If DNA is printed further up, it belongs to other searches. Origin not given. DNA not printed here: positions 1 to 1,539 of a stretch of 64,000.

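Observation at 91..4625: Sub-cluster for a probable C-methylated acidic amino-sugar: WbpA-like dehydrogenase, WbpB-like Gfo/Idh/MocA oxidoreductase, SDR and TylC3-like C-methyltransferase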

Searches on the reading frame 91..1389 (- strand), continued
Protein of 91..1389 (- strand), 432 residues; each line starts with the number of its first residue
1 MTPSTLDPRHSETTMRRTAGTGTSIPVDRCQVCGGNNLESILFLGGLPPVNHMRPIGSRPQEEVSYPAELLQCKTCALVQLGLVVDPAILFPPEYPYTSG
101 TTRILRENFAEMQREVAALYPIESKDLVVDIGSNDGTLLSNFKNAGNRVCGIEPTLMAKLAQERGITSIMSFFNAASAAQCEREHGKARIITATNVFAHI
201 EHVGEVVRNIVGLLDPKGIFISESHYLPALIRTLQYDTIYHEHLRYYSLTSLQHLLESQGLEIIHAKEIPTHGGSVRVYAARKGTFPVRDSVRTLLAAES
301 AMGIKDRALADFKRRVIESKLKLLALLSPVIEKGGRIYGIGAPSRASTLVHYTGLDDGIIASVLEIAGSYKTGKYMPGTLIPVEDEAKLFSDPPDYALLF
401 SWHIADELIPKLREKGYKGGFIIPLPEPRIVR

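Call 7: find_homologous_proteins(query=window:91-1389:-, max_evalue=1e-30)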
Query window:91-1389:- (432 aa): 7999 proteins with E <= 1e-30 among 8000 candidates; the best 120 are listed.
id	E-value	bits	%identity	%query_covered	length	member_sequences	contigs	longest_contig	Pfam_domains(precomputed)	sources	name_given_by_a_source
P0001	2.5e-278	941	95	100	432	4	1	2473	PF13489.13,PF08421.17,PF08484.18,PF08241.19,PF08242.19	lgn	-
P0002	1.5e-248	843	84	100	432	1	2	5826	PF13489.13,PF08421.17,PF08484.18,PF08241.19,PF08242.19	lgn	-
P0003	2.8e-245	832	84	100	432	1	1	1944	PF13489.13,PF08421.17,PF08484.18,PF08241.19,PF08242.19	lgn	-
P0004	3.8e-242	822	85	98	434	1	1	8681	PF13489.13,PF08421.17,PF08484.18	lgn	-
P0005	1.5e-241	820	83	100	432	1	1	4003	PF13489.13,PF08421.17,PF08484.18,PF08241.19,PF08242.19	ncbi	-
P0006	2.1e-224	763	78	100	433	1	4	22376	PF13489.13,PF08421.17,PF08484.18,PF08241.19,PF08242.19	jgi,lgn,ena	jgi:hypothetical protein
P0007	1.3e-221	754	78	100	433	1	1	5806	PF13489.13,PF08421.17,PF08484.18,PF08241.19,PF08242.19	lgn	-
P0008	1.2e-192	659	69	96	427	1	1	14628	PF13489.13,PF08421.17,PF08484.18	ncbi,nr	ncbi:MAG: class I SAM-dependent methyltransferase [Candidatus Omnitrophica bacterium]|nr:class I SAM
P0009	1.5e-192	659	69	97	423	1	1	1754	PF13489.13,PF08421.17,PF08484.18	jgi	jgi:hypothetical protein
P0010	2.1e-191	655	68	97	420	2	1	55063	PF13489.13,PF08421.17,PF08484.18,PF08242.19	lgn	-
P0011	1.0e-190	652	68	97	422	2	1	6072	PF13489.13,PF08421.17,PF08484.18,PF08241.19,PF08242.19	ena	-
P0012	3.5e-190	651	67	97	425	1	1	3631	PF13489.13,PF08421.17,PF08484.18,PF08242.19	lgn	-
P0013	9.9e-188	643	68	97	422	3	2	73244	PF13489.13,PF08421.17,PF08484.18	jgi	jgi:hypothetical protein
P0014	1.3e-187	642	68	97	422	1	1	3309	PF13489.13,PF08421.17,PF08484.18,PF08242.19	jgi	-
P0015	3.4e-187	641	68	97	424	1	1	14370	PF13489.13,PF08421.17,PF08484.18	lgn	-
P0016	4.6e-187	640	66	97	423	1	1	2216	PF13489.13,PF08421.17,PF08484.18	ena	-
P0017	5.4e-187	640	67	97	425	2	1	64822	PF13489.13,PF08421.17,PF08484.18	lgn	-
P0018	7.3e-187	640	68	95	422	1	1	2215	PF13489.13,PF08421.17,PF08484.18,PF08242.19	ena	-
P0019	3.6e-186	638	68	97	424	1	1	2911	PF13489.13,PF08421.17,PF08484.18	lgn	-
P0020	4.7e-186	637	67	97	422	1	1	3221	PF13489.13,PF08421.17,PF08484.18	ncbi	-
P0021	9.7e-186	636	66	97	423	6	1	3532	PF13489.13,PF08421.17,PF08484.18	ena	-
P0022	1.2e-185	636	67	96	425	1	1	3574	PF13489.13,PF08421.17,PF08484.18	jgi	-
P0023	2.1e-185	635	68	97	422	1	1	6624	PF13489.13,PF08421.17,PF08484.18,PF08242.19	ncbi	-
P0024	2.7e-185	635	65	97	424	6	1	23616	PF13489.13,PF08421.17,PF08484.18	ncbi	-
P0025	3.7e-185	634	67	97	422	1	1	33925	PF13489.13,PF08421.17,PF08484.18,PF08242.19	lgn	-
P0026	3.9e-185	634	68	97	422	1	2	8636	PF13489.13,PF08421.17,PF08484.18,PF08242.19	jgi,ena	-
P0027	5.9e-185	634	67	97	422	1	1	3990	PF13489.13,PF08421.17,PF08484.18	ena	-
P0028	8.6e-185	633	66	97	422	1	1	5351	PF13489.13,PF08421.17,PF08484.18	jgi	jgi:hypothetical protein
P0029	1.0e-184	633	66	97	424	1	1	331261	PF13489.13,PF08421.17,PF08484.18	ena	-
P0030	1.0e-184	633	68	97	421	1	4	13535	PF13489.13,PF08421.17,PF08484.18,PF08242.19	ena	-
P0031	1.1e-184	633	67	97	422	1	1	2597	PF13489.13,PF08421.17,PF08484.18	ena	-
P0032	1.3e-184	632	67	97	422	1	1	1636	PF13489.13,PF08421.17,PF08484.18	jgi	-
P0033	1.8e-184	632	67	97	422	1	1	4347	PF13489.13,PF08421.17,PF08484.18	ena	-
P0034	1.8e-184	632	67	97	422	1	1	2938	PF13489.13,PF08421.17,PF08484.18,PF08242.19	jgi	-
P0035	2.1e-184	632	66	98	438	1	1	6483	PF13489.13,PF08421.17,PF08484.18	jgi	jgi:hypothetical protein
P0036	2.9e-184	631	68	97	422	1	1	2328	PF13489.13,PF08421.17,PF08484.18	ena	-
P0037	3.2e-184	631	65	97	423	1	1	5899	PF13489.13,PF08421.17,PF08484.18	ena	-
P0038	4.8e-184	631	67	97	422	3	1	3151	PF13489.13,PF08421.17,PF08484.18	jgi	jgi:hypothetical protein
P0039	6.1e-184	630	67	97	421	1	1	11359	PF13489.13,PF08421.17,PF08484.18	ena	-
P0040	6.8e-184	630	66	97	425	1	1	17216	PF13489.13,PF08421.17,PF08484.18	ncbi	-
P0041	8.5e-184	630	68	97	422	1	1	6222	PF13489.13,PF08421.17,PF08484.18,PF08242.19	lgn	-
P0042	8.5e-184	630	67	97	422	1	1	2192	PF13489.13,PF08421.17,PF08484.18,PF08242.19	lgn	-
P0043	1.6e-183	629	65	97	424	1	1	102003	PF13489.13,PF08421.17,PF08484.18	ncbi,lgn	-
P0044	1.8e-183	629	65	97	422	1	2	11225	PF13489.13,PF08421.17,PF08484.18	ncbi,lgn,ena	-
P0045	2.3e-183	628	67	96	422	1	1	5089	PF13489.13,PF08421.17,PF08484.18,PF08241.19,PF08242.19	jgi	jgi:hypothetical protein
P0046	2.3e-183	628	67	96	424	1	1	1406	PF13489.13,PF08421.17,PF08484.18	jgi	jgi:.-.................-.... protein/methyltransferase family protein/putative zinc binding protein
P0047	2.4e-183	628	66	97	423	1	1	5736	PF13489.13,PF08421.17,PF08484.18,PF08241.19,PF08242.19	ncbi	-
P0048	3.0e-183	628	67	97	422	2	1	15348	PF13489.13,PF08421.17,PF08484.18,PF08242.19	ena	-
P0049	3.4e-183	628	67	97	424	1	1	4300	PF13489.13,PF08421.17,PF08484.18,PF08241.19,PF08242.19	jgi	jgi:hypothetical protein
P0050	3.8e-183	628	65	97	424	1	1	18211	PF13489.13,PF08421.17,PF08484.18,PF08242.19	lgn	-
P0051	4.9e-183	627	67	97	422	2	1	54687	PF13489.13,PF08421.17,PF08484.18,PF08241.19,PF08242.19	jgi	jgi:SAM-dependent methyltransferase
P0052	5.9e-183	627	67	98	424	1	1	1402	PF13489.13,PF08421.17,PF08484.18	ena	-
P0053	7.2e-183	627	66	96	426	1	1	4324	PF13489.13,PF08421.17,PF08484.18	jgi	jgi:hypothetical protein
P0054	7.5e-183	627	66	98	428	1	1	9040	PF13489.13,PF08421.17,PF08484.18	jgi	-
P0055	8.4e-183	626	66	96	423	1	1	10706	PF13489.13,PF08421.17,PF08484.18,PF08242.19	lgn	-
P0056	8.9e-183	626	65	96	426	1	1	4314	PF13489.13,PF08421.17,PF08484.18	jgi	jgi:C-methyltransferase C-terminal domain/Methyltransferase domain/Putative zinc binding domain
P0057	8.9e-183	626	67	96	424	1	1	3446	PF13489.13,PF08421.17,PF08484.18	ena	-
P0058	1.1e-182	626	66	97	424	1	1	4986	PF13489.13,PF08421.17,PF08484.18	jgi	jgi:hypothetical protein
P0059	1.1e-182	626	67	96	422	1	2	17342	PF13489.13,PF08421.17,PF08484.18,PF08242.19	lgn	-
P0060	1.2e-182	626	66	96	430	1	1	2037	PF13489.13,PF08421.17,PF08484.18,PF08241.19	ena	-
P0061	1.3e-182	626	66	98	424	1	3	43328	PF13489.13,PF08421.17,PF08484.18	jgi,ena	-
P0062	1.5e-182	626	66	97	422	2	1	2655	PF13489.13,PF08421.17,PF08484.18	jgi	jgi:hypothetical protein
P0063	1.6e-182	626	65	97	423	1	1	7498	PF13489.13,PF08421.17,PF08484.18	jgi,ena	jgi:hypothetical protein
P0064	1.8e-182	625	66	97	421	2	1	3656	PF13489.13,PF08421.17,PF08484.18,PF08241.19,PF08242.19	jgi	jgi:hypothetical protein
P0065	2.0e-182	625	66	97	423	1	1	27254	PF13489.13,PF08421.17,PF08484.18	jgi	jgi:hypothetical protein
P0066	2.2e-182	625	66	96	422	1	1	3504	PF13489.13,PF08421.17,PF08484.18,PF08241.19,PF08242.19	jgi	jgi:hypothetical protein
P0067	2.3e-182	625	65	97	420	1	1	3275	PF13489.13,PF08421.17,PF08484.18,PF08242.19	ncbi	-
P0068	2.6e-182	625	66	98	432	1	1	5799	PF13489.13,PF08421.17,PF08484.18,PF08241.19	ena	-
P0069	2.9e-182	625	67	97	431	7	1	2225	PF13489.13,PF08421.17,PF08484.18,PF08242.19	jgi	jgi:SAM-dependent methyltransferase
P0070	3.0e-182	625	65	96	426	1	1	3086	PF13489.13,PF08421.17,PF08484.18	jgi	jgi:hypothetical protein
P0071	3.2e-182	625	65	96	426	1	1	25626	PF13489.13,PF08421.17,PF08484.18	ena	-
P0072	3.5e-182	624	66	97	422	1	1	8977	PF13489.13,PF08421.17,PF08484.18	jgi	jgi:hypothetical protein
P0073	4.6e-182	624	66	97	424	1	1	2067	PF13489.13,PF08421.17,PF08484.18,PF08242.19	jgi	-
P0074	4.9e-182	624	65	98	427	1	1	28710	PF13489.13,PF08421.17,PF08484.18,PF08241.19,PF08242.19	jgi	jgi:hypothetical protein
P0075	5.6e-182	624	67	97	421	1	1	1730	PF13489.13,PF08421.17,PF08484.18,PF08241.19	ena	-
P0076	6.2e-182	624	66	97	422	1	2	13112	PF13489.13,PF08421.17,PF08484.18,PF08242.19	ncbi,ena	-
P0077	6.9e-182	623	67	97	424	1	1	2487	PF13489.13,PF08421.17,PF08484.18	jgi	jgi:hypothetical protein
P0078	7.3e-182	623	66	97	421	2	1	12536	PF13489.13,PF08421.17,PF08484.18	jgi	jgi:hypothetical protein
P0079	7.8e-182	623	66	97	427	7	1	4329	PF13489.13,PF08421.17,PF08484.18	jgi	jgi:C-methyltransferase C-terminal domain/Methyltransferase domain/Putative zinc binding domain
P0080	8.3e-182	623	67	96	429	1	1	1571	PF13489.13,PF08421.17,PF08484.18,PF08242.19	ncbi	-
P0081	9.1e-182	623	65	97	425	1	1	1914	PF13489.13,PF08421.17,PF08484.18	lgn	-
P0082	1.2e-181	623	66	97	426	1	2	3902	PF13489.13,PF08421.17,PF08484.18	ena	-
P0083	1.7e-181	622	65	97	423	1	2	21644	PF13489.13,PF08421.17,PF08484.18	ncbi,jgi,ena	-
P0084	1.9e-181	622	66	97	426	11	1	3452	PF13489.13,PF08421.17,PF08484.18,PF08242.19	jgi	jgi:hypothetical protein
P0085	1.9e-181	622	65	97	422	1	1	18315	PF13489.13,PF08421.17,PF08484.18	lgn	-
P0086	2.2e-181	622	65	96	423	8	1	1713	PF13489.13,PF08421.17,PF08484.18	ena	-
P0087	2.3e-181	622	66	97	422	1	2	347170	PF13489.13,PF08421.17,PF08484.18,PF08242.19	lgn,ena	-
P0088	2.3e-181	622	64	96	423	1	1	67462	PF13489.13,PF08421.17,PF08484.18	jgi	jgi:C-methyltransferase C-terminal domain/Putative zinc binding domain/Methyltransferase domain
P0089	2.3e-181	622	66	97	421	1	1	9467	PF13489.13,PF08421.17,PF08484.18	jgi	-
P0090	2.3e-181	622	66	97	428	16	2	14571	PF13489.13,PF08421.17,PF08484.18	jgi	-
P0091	2.4e-181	622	66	97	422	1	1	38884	PF13489.13,PF08421.17,PF08484.18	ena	-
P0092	2.5e-181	622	65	97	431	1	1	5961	PF13489.13,PF08421.17,PF08484.18,PF08241.19,PF08242.19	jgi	jgi:hypothetical protein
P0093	3.2e-181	621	67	96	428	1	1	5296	PF13489.13,PF08421.17,PF08484.18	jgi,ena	-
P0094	3.3e-181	621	66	97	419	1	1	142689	PF13489.13,PF08421.17,PF08484.18,PF08241.19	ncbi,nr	ncbi:MAG: class I SAM-dependent methyltransferase [Acidobacteria bacterium]|nr:class I SAM-dependent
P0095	4.6e-181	621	65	97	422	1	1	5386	PF13489.13,PF08421.17,PF08484.18,PF08241.19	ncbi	-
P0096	4.8e-181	621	65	96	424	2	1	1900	PF13489.13,PF08421.17,PF08484.18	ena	-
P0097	4.8e-181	621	68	96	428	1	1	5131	PF13489.13,PF08421.17,PF08484.18,PF08242.19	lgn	-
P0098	5.3e-181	621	68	96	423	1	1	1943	PF13489.13,PF08421.17,PF08484.18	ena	-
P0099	5.5e-181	620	66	96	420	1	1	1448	PF13489.13,PF08421.17,PF08484.18,PF08242.19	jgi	jgi:hypothetical protein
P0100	5.5e-181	620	65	97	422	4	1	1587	PF13489.13,PF08421.17,PF08484.18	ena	-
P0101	6.2e-181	620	65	96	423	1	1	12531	PF13489.13,PF08421.17,PF08484.18,PF08242.19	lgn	-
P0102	9.3e-181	620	64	97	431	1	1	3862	PF13489.13,PF08421.17,PF08484.18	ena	-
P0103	9.5e-181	620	66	96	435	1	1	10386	PF13489.13,PF08421.17,PF08484.18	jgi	jgi:hypothetical protein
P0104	1.0e-180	620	63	99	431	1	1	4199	PF13489.13,PF08421.17,PF08484.18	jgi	jgi:C-methyltransferase C-terminal domain/Putative zinc binding domain/Methyltransferase domain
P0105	1.1e-180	619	67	97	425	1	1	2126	PF13489.13,PF08421.17,PF08484.18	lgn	-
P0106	1.2e-180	619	65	97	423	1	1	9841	PF13489.13,PF08421.17,PF08484.18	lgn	-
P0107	1.2e-180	619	66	97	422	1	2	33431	PF13489.13,PF08421.17,PF08484.18,PF08242.19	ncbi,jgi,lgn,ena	-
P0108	1.2e-180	619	66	97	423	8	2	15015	PF13489.13,PF08421.17,PF08484.18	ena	-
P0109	1.4e-180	619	65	97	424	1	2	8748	PF13489.13,PF08421.17,PF08484.18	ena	-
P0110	1.4e-180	619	66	96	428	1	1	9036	PF13489.13,PF08421.17,PF08484.18,PF08242.19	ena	-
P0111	1.8e-180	619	66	97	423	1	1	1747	PF13489.13,PF08421.17,PF08484.18,PF08242.19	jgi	jgi:hypothetical protein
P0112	2.0e-180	619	66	97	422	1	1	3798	PF13489.13,PF08421.17,PF08484.18,PF08241.19,PF08242.19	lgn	-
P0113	2.0e-180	619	65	97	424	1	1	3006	PF13489.13,PF08421.17,PF08484.18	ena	-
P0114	2.1e-180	619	68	96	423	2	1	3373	PF13489.13,PF08421.17,PF08484.18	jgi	jgi:hypothetical protein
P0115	2.2e-180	618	63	98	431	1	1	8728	PF13489.13,PF08421.17,PF08484.18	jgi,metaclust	metaclust:\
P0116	2.2e-180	618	63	98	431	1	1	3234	PF13489.13,PF08421.17,PF08484.18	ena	-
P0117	2.4e-180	618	67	97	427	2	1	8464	PF13489.13,PF08421.17,PF08484.18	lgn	-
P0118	2.5e-180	618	65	98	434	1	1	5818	PF13489.13,PF08421.17,PF08484.18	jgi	jgi:hypothetical protein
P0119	2.6e-180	618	65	97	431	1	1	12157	PF13489.13,PF08421.17,PF08484.18,PF08242.19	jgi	-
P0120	2.6e-180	618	65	97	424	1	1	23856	PF13489.13,PF08421.17,PF08484.18,PF08242.19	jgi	jgi:hypothetical protein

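Call 11: find_encoding_contigs(protein=P0094, flank=10000, max_places=2)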
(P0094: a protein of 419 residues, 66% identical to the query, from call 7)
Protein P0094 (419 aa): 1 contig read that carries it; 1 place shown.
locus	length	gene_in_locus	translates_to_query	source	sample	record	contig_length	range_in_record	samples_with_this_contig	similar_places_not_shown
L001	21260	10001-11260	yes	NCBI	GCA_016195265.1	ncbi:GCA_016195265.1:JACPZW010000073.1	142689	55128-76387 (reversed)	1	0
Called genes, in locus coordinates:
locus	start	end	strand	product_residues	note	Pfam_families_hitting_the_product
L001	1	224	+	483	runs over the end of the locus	-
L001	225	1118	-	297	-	-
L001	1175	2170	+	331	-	PF01370:Epimerase, PF04321:RmlD_sub_bind, PF16363:GDP_Man_Dehyd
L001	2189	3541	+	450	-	PF10727:Rossmann-like (faint), PF03446:NAD_binding_2, PF03721:UDPG_MGDP_dh_N, PF00984:UDPG_MGDP_dh, PF03720:UDPG_MGDP_dh_C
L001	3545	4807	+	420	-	PF13439:Glyco_transf_4 (weak), PF13579:Glyco_trans_4_4, PF00534:Glycos_transf_1 (weak)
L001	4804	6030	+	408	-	PF03721:UDPG_MGDP_dh_N, PF00984:UDPG_MGDP_dh, PF03720:UDPG_MGDP_dh_C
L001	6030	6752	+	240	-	PF00551:Formyl_trans_N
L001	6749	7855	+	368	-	PF01041:DegT_DnrJ_EryC1, PF00155:Aminotran_1_2, PF00266:Aminotran_5 (weak), PF01053:Cys_Met_Meta_PP, PF01212:Beta_elim_lyase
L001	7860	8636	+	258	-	PF00535:Glycos_transf_2, PF13641:Glyco_tranf_2_3 (weak)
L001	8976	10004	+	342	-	PF00106:adh_short (weak), PF01073:3Beta_HSD, PF01370:Epimerase, PF02719:Polysacc_synt_2, PF04321:RmlD_sub_bind, PF07993:NAD_binding_4, PF13460:NAD_binding_10, PF16363:GDP_Man_Dehyd, +2 more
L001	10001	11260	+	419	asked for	PF08421:Methyltransf_13, PF13489:Methyltransf_23, PF08241:Methyltransf_11 (faint), PF08484:Methyltransf_14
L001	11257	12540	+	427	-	PF08421:Methyltransf_13, PF13489:Methyltransf_23, PF08241:Methyltransf_11, PF08242:Methyltransf_12, PF13649:Methyltransf_25 (weak), PF08484:Methyltransf_14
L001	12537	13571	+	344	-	PF13472:Lipase_GDSL_2 (faint)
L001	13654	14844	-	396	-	PF13439:Glyco_transf_4, PF13579:Glyco_trans_4_4, PF20706:GT4-conflict, PF00534:Glycos_transf_1, PF13692:Glyco_trans_1_4, PF13524:Glyco_trans_1_2 (weak)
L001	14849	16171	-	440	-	PF09594:GT87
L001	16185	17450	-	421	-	PF13231:PMT_2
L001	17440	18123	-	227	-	PF13489:Methyltransf_23, PF01209:Ubie_methyltran (weak), PF13847:Methyltransf_31, PF08241:Methyltransf_11, PF08242:Methyltransf_12, PF13649:Methyltransf_25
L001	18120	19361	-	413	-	PF00535:Glycos_transf_2, PF13641:Glyco_tranf_2_3 (weak)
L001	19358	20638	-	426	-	PF13231:PMT_2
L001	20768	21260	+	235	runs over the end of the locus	PF13641:Glyco_tranf_2_3 (weak), PF00535:Glycos_transf_2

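Call 12: find_encoding_contigs(protein=P0006, flank=10000, max_places=2)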
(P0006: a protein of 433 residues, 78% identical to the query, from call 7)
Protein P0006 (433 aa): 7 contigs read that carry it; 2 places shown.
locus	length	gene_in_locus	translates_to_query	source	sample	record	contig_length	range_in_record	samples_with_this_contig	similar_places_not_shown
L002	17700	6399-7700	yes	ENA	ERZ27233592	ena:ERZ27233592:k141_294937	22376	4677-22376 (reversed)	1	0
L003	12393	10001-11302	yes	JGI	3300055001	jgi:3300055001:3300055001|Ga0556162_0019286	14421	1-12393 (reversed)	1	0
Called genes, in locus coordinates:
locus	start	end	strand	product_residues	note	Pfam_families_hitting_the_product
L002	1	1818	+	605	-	?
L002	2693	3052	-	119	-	-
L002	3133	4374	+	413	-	PF03446:NAD_binding_2 (faint), PF03721:UDPG_MGDP_dh_N, PF00984:UDPG_MGDP_dh, PF03720:UDPG_MGDP_dh_C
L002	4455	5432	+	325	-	PF01408:GFO_IDH_MocA, PF22725:GFO_IDH_MocA_C3, PF02894:GFO_IDH_MocA_C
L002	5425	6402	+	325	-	PF00106:adh_short (weak), PF01073:3Beta_HSD, PF01370:Epimerase, PF02719:Polysacc_synt_2 (weak), PF04321:RmlD_sub_bind, PF07993:NAD_binding_4, PF13460:NAD_binding_10, PF16363:GDP_Man_Dehyd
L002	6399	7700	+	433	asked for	PF08421:Methyltransf_13, PF13489:Methyltransf_23, PF08241:Methyltransf_11 (weak), PF08242:Methyltransf_12 (weak), PF08484:Methyltransf_14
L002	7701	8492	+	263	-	PF00535:Glycos_transf_2, PF13641:Glyco_tranf_2_3 (weak)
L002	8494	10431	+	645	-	-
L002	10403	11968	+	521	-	PF13231:PMT_2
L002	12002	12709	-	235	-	PF13489:Methyltransf_23, PF07021:MetW, PF13649:Methyltransf_25, PF13847:Methyltransf_31, PF08241:Methyltransf_11, PF08242:Methyltransf_12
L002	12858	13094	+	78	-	PF12728:HTH_17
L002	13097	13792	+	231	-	PF02348:CTP_transf_3, PF12804:NTP_transf_3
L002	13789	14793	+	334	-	PF01408:GFO_IDH_MocA, PF02894:GFO_IDH_MocA_C, PF22725:GFO_IDH_MocA_C3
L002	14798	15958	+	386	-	PF01041:DegT_DnrJ_EryC1, PF00155:Aminotran_1_2, PF01212:Beta_elim_lyase (weak), PF00266:Aminotran_5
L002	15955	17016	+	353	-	PF04321:RmlD_sub_bind, PF01073:3Beta_HSD, PF01370:Epimerase, PF02719:Polysacc_synt_2 (weak), PF07993:NAD_binding_4 (faint), PF16363:GDP_Man_Dehyd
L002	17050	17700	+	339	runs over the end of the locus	PF00551:Formyl_trans_N, PF02911:Formyl_trans_C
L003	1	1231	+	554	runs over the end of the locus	PF02366:PMT, PF13231:PMT_2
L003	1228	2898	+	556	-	PF13231:PMT_2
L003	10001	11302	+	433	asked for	PF08421:Methyltransf_13, PF13489:Methyltransf_23, PF08241:Methyltransf_11 (weak), PF08242:Methyltransf_12 (weak), PF08484:Methyltransf_14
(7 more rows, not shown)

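Call 13: find_encoding_contigs(protein=P0029, flank=10000, max_places=2)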
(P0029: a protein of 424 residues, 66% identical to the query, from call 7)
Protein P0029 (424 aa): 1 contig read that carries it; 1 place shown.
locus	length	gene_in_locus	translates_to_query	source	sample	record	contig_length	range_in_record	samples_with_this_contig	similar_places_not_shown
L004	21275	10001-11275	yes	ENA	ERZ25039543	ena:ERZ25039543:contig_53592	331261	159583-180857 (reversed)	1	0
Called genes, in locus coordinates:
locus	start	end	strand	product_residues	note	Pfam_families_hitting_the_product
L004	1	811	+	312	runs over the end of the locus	-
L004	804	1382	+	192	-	PF12796:Ank_2, PF13857:Ank_5 (faint), PF13606:Ank_3 (faint), PF12796:Ank_2, PF00023:Ank (weak), PF13637:Ank_4 (weak)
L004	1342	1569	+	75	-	PF12796:Ank_2, PF13606:Ank_3 (faint), PF13637:Ank_4 (weak), PF13857:Ank_5 (faint), PF00023:Ank (weak)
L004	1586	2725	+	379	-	PF00155:Aminotran_1_2 (weak), PF01041:DegT_DnrJ_EryC1, PF00266:Aminotran_5 (faint), PF01212:Beta_elim_lyase (weak)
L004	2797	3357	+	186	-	-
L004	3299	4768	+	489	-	-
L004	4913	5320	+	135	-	PF00293:NUDIX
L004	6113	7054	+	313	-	PF03720:UDPG_MGDP_dh_C, PF00132:Hexapep (faint)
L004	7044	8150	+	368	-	PF00155:Aminotran_1_2, PF01041:DegT_DnrJ_EryC1, PF01053:Cys_Met_Meta_PP, PF01212:Beta_elim_lyase (weak)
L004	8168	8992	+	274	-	PF00535:Glycos_transf_2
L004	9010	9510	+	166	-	PF00106:adh_short (faint), PF01073:3Beta_HSD, PF01370:Epimerase, PF13460:NAD_binding_10, PF16363:GDP_Man_Dehyd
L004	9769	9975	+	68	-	-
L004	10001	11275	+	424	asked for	PF08421:Methyltransf_13, PF13489:Methyltransf_23, PF08484:Methyltransf_14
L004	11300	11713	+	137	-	PF00583:Acetyltransf_1, PF13673:Acetyltransf_10, PF13508:Acetyltransf_7, PF08445:FR47 (weak)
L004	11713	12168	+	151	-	-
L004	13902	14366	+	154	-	PF13489:Methyltransf_23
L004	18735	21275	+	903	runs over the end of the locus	PF13489:Methyltransf_23, PF08241:Methyltransf_11, PF08242:Methyltransf_12, PF13649:Methyltransf_25, PF13847:Methyltransf_31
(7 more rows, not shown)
